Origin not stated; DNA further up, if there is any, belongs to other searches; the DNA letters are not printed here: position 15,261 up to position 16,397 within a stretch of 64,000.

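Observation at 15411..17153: AT-rich island encoding a NotI-family-like restriction endonuclease paired with a Dam-family N6-adenine methyltransferase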

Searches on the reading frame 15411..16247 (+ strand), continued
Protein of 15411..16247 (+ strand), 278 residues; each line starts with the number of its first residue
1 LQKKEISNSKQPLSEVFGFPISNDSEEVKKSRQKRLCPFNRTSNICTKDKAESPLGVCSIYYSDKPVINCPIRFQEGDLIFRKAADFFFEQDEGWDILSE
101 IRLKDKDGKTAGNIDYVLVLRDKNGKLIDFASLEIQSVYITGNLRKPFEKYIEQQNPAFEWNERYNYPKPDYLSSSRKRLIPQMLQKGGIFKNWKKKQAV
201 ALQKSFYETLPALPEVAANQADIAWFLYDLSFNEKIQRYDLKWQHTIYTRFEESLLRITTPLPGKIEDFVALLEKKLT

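Call 40: search_protein_representatives(protein=window:15411-16247:+)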
Query: 278 residues. Proteins with E-value up to 0.001 (for the whole library): 773; up to 1e-10: 387; up to 1e-30: 102. The best 150 are listed.
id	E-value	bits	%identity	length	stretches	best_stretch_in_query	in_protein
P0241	4.2e-78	278.9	49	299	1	10-277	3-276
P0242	1.2e-77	277.3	50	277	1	10-276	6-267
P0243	3.5e-77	275.9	47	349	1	9-273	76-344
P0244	1.6e-73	263.9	46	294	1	6-277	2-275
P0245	3.7e-72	259.4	44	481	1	7-274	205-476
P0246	2.4e-71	256.7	58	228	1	72-277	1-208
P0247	2.7e-70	253.3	52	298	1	6-234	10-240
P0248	1.5e-68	247.6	55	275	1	10-221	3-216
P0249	7.1e-68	245.3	44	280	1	10-275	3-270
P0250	2.1e-67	243.8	48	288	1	11-277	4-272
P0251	3.7e-66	239.7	58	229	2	144-277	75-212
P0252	8.8e-66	238.4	49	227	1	9-232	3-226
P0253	6.2e-65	235.7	45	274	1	9-277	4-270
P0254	9.2e-65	235.1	44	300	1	10-273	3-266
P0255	1.0e-64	235.0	46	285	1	9-261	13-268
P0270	1.3e-54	201.8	39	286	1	11-277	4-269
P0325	8.0e-35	136.9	34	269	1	13-274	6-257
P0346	7.4e-29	117.3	31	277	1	13-260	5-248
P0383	8.9e-24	100.7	30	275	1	14-277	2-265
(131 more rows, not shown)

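Call 62: search_dna_similar(query=window:15411-16247:+, collection=plasmids, mode=protein, max_rows=15)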
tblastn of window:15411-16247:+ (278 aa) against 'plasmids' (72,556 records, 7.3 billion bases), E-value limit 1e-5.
Records with a match: 38; places in all: 39; records where one place covers at least 80% of the query: 10.
Best place of each record, by identity: <60% 38.
By first word of the organism name: Xanthomonas 11; Variovorax 4; Pseudomonas 4; Aeromonas 3; Xylella 2; Acinetobacter 2; Roseivivax 2; Thermus 1; Sedimenticola 1; Achromobacter 1; and 7 more.
By predicted mobility (MOB-suite, as given by PLSDB): conjugative 25; non-mobilizable 11; mobilizable 2.
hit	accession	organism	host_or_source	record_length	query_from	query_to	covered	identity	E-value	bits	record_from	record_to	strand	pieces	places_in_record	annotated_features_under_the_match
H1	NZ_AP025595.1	Thermus brockianus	-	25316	1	277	100%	50.5%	4e-90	299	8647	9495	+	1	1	NotI family restriction endonuclease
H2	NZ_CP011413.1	Sedimenticola thiotaurini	cell culture,salt marsh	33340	13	278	96%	30.0%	4e-32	132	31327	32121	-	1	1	NotI family restriction endonuclease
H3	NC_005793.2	Achromobacter denitrificans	-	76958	13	263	90%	29.0%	3e-19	94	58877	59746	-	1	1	NotI family restriction endonuclease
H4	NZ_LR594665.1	Variovorax sp. RA8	Riverbed sediment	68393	13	263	90%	29.0%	4e-19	94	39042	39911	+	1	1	NotI family restriction endonuclease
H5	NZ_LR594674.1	Variovorax sp. PBL-E5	linuron-contaminated soil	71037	13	263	90%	29.0%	4e-19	94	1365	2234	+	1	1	NotI family restriction endonuclease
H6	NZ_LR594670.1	Variovorax sp. SRS16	linuron-contaminated soil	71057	13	263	90%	29.0%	4e-19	94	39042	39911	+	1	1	NotI family restriction endonuclease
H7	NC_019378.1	Burkholderia cepacia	-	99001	13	263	90%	29.0%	4e-19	94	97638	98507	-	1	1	NotI family restriction endonuclease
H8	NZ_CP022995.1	Paraburkholderia aromaticivorans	-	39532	29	278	90%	28.4%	2e-19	95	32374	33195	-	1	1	NotI family restriction endonuclease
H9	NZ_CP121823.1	Aeromonas veronii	Homo sapiens,plasma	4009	29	263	85%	29.0%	8e-20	96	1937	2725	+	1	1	NotI family restriction endonuclease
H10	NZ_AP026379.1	Aeromonas caviae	-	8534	29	263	85%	29.0%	9e-20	96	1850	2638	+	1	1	NotI family restriction endonuclease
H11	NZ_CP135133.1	Xylella fastidiosa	Coffea arabica,Cell culture,leaves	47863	15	192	64%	27.9%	4e-12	73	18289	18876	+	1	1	NotI family restriction endonuclease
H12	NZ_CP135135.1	Xylella fastidiosa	Coffea arabica,Cell culture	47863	15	192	64%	27.9%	4e-12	73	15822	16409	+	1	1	NotI family restriction endonuclease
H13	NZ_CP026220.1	Aeromonas sp. ASNIH4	-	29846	15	192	64%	27.9%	7e-11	70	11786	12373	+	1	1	NotI family restriction endonuclease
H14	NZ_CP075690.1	Pseudomonas amygdali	cell culture,cucumber "Kurazh F1"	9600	15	192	64%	27.4%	6e-12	73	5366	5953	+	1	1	NotI family restriction endonuclease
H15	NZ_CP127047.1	Pseudomonas amygdali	Cucumis sativus,Culture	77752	15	192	64%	27.4%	6e-12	73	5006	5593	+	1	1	NotI family restriction endonuclease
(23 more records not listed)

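Call 63: search_dna_similar(query=window:15411-16247:+, collection=phages, mode=protein, max_rows=10)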
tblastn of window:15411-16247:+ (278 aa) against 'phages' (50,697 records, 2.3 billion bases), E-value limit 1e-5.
Records with a match: 1; places in all: 1; records where one place covers at least 80% of the query: 0.
Best place of each record, by identity: <60% 1.
By first word of the organism name: Pseudomonas 1.
By host as written in the record: Pseudomonas aeruginosa ST773 (NDM-1-producing) 1.
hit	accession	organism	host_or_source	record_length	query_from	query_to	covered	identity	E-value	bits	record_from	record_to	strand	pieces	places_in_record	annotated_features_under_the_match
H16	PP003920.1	Pseudomonas phage vB_Pae_U8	Pseudomonas aeruginosa ST773 ...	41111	15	192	64%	27.9%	2e-12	73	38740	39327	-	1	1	hypothetical protein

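Call 64: get_annotated_region(hit=H1, flank=5000)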
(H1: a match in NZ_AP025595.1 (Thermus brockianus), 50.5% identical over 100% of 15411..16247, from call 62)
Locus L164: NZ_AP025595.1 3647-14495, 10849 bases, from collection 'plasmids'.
description: Thermus brockianus strain SNM4-1 plasmid pTbrSNM4-1c, complete sequence
organism: Thermus brockianus (NCBI taxid 56956)
taxonomy: Bacteria; Deinococcota; Deinococci; Thermales; Thermaceae; Thermus; Thermus brockianus
host: -; source: -; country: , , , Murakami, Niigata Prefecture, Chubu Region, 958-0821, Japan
typing (MOB-suite, as given by PLSDB): non-mobilizable
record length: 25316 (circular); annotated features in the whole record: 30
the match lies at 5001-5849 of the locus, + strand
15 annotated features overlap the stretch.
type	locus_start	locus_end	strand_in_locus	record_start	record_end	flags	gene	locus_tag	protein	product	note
CDS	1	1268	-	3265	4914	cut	-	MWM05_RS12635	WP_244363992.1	metal-dependent hydrolase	-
CDS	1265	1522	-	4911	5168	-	-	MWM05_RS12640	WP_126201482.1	hypothetical protein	-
CDS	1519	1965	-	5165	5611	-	-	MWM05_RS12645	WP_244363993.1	hypothetical protein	-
CDS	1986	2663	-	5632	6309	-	-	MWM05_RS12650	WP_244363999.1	TolC family protein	-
CDS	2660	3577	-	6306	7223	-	-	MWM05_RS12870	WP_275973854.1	AAA family ATPase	-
CDS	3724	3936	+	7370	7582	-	-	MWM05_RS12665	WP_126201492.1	helix-turn-helix domain-containing protein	-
CDS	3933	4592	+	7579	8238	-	-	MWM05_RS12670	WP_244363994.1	ParA family protein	-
CDS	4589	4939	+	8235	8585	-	-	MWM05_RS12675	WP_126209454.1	ATPase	-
CDS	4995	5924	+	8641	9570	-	-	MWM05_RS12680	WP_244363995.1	NotI family restriction endonuclease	-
CDS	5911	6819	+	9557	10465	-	-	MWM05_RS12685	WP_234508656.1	DNA adenine methylase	GO:0032775 - DNA methylation on adenine [Evidence IEA]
CDS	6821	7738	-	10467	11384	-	-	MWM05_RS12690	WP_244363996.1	tyrosine-type recombinase/integrase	GO:0015074 - DNA integration [Evidence IEA]; GO:0006310 - DNA recombination [Evidence IEA]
CDS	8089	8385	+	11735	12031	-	-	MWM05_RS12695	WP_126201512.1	helix-turn-helix domain-containing protein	-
CDS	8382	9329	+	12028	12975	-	-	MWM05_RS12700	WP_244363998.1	hypothetical protein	-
CDS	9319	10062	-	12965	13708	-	-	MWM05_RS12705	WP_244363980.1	PD-(D/E)XK nuclease family protein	-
CDS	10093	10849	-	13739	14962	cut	-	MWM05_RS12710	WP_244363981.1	hypothetical protein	-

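Call 65: get_annotated_region(hit=H2, flank=3000)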
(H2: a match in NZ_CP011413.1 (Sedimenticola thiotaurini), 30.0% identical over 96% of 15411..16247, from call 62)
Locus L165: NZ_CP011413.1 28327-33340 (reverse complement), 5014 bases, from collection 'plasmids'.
description: Sedimenticola thiotaurini strain SIP-G1 plasmid unnamed, complete sequence
organism: Sedimenticola thiotaurini (NCBI taxid 1543721)
taxonomy: Bacteria; Pseudomonadota; Gammaproteobacteria; Chromatiales; Sedimenticolaceae; Sedimenticola; Sedimenticola thiotaurini
host: -; source: cell culture,salt marsh; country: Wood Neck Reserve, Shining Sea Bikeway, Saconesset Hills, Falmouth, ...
typing (MOB-suite, as given by PLSDB): mobilizable; replicon rep_cluster_1764; relaxase MOBP
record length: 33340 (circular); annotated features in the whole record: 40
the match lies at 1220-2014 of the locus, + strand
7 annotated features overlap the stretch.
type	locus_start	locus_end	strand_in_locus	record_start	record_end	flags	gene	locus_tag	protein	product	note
CDS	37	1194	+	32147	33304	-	-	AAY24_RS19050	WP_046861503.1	DNA cytosine methyltransferase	GO:0006304 - DNA modification [Evidence IEA]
CDS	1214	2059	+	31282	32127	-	-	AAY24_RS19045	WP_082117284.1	NotI family restriction endonuclease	-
CDS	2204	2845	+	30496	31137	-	-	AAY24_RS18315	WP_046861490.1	site-specific integrase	GO:0015074 - DNA integration [Evidence IEA]; GO:0006310 - DNA recombination [Evidence IEA]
CDS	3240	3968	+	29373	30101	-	-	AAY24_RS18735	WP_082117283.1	N-6 DNA methylase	GO:0006306 - DNA methylation [Evidence IEA]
CDS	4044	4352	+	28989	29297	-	-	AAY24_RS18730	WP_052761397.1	AbrB/MazE/SpoVT family DNA-binding domain-containing protein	-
CDS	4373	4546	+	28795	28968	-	-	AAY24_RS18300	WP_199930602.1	hypothetical protein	-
CDS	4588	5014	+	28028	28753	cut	-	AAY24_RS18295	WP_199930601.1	hypothetical protein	-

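Call 66: get_annotated_region(hit=H9, flank=2500)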
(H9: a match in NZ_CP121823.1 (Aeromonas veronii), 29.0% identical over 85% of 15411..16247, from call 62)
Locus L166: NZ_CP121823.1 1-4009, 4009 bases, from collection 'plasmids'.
description: Aeromonas veronii strain ANYA 19083 plasmid unnamed3, complete sequence
organism: Aeromonas veronii (NCBI taxid 654)
taxonomy: Bacteria; Pseudomonadota; Gammaproteobacteria; Aeromonadales; Aeromonadaceae; Aeromonas; Aeromonas veronii
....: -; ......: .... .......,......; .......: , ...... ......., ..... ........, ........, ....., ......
typing (MOB-suite, as given by PLSDB): non-mobilizable
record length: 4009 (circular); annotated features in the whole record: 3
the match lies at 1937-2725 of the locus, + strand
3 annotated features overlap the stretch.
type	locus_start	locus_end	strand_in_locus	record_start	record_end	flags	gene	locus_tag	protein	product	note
CDS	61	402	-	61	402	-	-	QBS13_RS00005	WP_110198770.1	MobC family plasmid mobilization relaxosome protein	-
CDS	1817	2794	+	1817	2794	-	-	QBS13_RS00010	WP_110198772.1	NotI family restriction endonuclease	-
CDS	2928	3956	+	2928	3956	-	-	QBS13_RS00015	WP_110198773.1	DNA adenine methylase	-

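Call 76: search_solved_structures(query=A3, max_evalue=10, show_alignments=1)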
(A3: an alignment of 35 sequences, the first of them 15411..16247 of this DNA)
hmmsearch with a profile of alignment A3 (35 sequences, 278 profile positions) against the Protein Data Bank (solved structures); distinct sequences matched with E-value up to 10: 5.
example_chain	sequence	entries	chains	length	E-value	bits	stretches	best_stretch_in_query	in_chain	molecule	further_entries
3bvq_A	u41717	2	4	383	4.9e-06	29.3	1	5-84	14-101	NotI restriction endonuclease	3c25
3l7z_C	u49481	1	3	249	0.98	11.9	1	51-74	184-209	Probable exosome complex RNA-binding protein 1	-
2jeb_I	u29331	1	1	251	0.99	11.9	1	51-74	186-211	EXOSOME COMPLEX RNA-BINDING PROTEIN 1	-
2je6_I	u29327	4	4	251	0.99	11.9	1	51-74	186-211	EXOSOME COMPLEX RNA-BINDING PROTEIN 1 | PROBABLE EXOSOME COMPLEX RNA-BINDING PROTEIN 1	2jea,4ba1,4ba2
2hf2_A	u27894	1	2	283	1.5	11.3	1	116-151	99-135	Sugar phosphatase supH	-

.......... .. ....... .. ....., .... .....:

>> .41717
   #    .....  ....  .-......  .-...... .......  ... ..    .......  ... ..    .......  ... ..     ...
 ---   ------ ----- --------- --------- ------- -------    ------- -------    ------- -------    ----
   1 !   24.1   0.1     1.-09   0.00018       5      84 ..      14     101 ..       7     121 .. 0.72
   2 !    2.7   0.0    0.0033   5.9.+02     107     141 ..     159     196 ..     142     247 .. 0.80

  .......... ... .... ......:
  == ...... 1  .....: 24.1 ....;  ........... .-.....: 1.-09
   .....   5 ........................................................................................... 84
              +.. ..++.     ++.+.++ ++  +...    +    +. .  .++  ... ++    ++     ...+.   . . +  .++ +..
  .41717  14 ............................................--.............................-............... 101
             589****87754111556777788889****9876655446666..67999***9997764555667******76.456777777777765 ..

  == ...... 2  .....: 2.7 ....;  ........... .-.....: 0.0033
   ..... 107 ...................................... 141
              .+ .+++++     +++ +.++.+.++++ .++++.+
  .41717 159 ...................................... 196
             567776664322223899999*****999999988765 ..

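Call 81: find_homologous_proteins(query=A4, max_evalue=1e-60)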
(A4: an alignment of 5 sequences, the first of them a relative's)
Query A4 (5 sequences) (287 aa, profile of the alignment): 7976 proteins with E <= 1e-60 among 8000 candidates; the best 120 are listed.
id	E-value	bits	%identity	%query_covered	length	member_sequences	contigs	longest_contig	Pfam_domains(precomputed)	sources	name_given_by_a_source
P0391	2.3e-173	593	80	100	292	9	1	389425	PF02086.22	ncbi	ncbi:DNA adenine methylase [Roseivirga echinicomitans]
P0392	1.2e-171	587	94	100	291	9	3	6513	PF02086.22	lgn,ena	-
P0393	1.4e-171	587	93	100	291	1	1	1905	PF02086.22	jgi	jgi:DNA adenine methylase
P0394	1.2e-170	584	89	100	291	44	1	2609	PF02086.22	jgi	jgi:DNA adenine methylase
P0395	1.6e-170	584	94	100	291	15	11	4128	PF02086.22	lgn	-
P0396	2.5e-170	583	77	100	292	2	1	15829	PF02086.22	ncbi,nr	ncbi:MAG: DNA adenine methylase [Cytophagales bacterium]|nr:DNA adenine methylase [Cytophagales bact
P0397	2.9e-170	583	87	100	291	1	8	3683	PF02086.22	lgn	-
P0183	4.4e-170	582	66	100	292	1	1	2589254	PF02086.22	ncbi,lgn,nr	ncbi:MAG: DNA adenine methylase [Cyclobacteriaceae bacterium]|nr:DNA adenine methylase [Cyclobacteri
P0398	4.6e-170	582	87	100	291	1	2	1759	PF02086.22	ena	-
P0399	5.6e-170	582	87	100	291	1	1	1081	PF02086.22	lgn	-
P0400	7.0e-170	582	86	100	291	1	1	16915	PF02086.22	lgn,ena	-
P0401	7.3e-170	582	85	100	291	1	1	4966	PF02086.22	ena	-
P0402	7.5e-170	582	87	100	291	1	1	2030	PF02086.22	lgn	-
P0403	8.8e-170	581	86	100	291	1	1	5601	PF02086.22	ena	-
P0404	9.9e-170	581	87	100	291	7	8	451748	PF03602.22,PF02086.22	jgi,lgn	jgi:DNA adenine methylase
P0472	7.2e-164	562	68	100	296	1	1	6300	PF02086.22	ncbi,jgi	jgi:DNA adenine methylase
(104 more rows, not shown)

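Call 87: find_encoding_contigs(protein=P0346, flank=3000, max_places=2)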
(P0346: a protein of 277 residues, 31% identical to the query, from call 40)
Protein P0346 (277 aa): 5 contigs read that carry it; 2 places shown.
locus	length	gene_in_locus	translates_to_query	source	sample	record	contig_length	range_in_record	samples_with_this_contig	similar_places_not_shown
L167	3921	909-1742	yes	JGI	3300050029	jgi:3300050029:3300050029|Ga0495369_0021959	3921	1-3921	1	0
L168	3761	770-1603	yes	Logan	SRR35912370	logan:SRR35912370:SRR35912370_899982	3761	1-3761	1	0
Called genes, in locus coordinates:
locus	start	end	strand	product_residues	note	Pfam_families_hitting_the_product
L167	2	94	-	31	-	?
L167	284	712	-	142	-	-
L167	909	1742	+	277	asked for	PF12183:NotI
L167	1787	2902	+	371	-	-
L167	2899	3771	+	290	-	PF04471:Mrr_cat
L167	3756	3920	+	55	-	?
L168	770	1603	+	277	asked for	PF12183:NotI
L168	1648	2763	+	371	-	-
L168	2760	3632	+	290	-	PF04471:Mrr_cat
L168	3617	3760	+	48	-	?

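Call 88: find_encoding_contigs(protein=P0383, flank=3000, max_places=2)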
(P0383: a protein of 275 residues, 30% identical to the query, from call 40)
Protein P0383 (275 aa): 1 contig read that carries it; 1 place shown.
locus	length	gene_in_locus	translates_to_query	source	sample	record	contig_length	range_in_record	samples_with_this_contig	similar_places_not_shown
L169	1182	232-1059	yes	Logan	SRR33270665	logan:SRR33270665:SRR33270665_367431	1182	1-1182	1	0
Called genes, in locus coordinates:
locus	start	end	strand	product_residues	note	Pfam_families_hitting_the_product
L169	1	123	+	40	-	?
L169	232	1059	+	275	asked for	PF12183:NotI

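Call 89: find_encoding_contigs(protein=P0325, flank=3000, max_places=2)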
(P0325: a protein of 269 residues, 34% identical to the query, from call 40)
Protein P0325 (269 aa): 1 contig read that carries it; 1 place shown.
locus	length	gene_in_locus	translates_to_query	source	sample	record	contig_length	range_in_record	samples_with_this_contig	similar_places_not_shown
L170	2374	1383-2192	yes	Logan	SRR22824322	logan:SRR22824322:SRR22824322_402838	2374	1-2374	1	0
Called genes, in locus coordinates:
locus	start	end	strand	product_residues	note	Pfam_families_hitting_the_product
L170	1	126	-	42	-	?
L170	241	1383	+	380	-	PF00145:DNA_methylase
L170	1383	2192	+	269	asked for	PF12183:NotI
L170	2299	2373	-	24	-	?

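Call 90: find_encoding_contigs(protein=P0270, flank=3000, max_places=2)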
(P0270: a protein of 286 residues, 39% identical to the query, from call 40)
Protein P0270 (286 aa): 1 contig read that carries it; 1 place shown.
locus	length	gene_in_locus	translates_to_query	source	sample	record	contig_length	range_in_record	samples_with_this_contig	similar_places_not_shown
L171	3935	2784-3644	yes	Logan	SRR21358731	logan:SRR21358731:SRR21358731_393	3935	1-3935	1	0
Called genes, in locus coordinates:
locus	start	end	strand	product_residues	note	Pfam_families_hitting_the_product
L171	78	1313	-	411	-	PF05990:DUF900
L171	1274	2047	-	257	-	PF05875:Ceramidase (weak)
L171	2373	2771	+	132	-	-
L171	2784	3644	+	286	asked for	PF12183:NotI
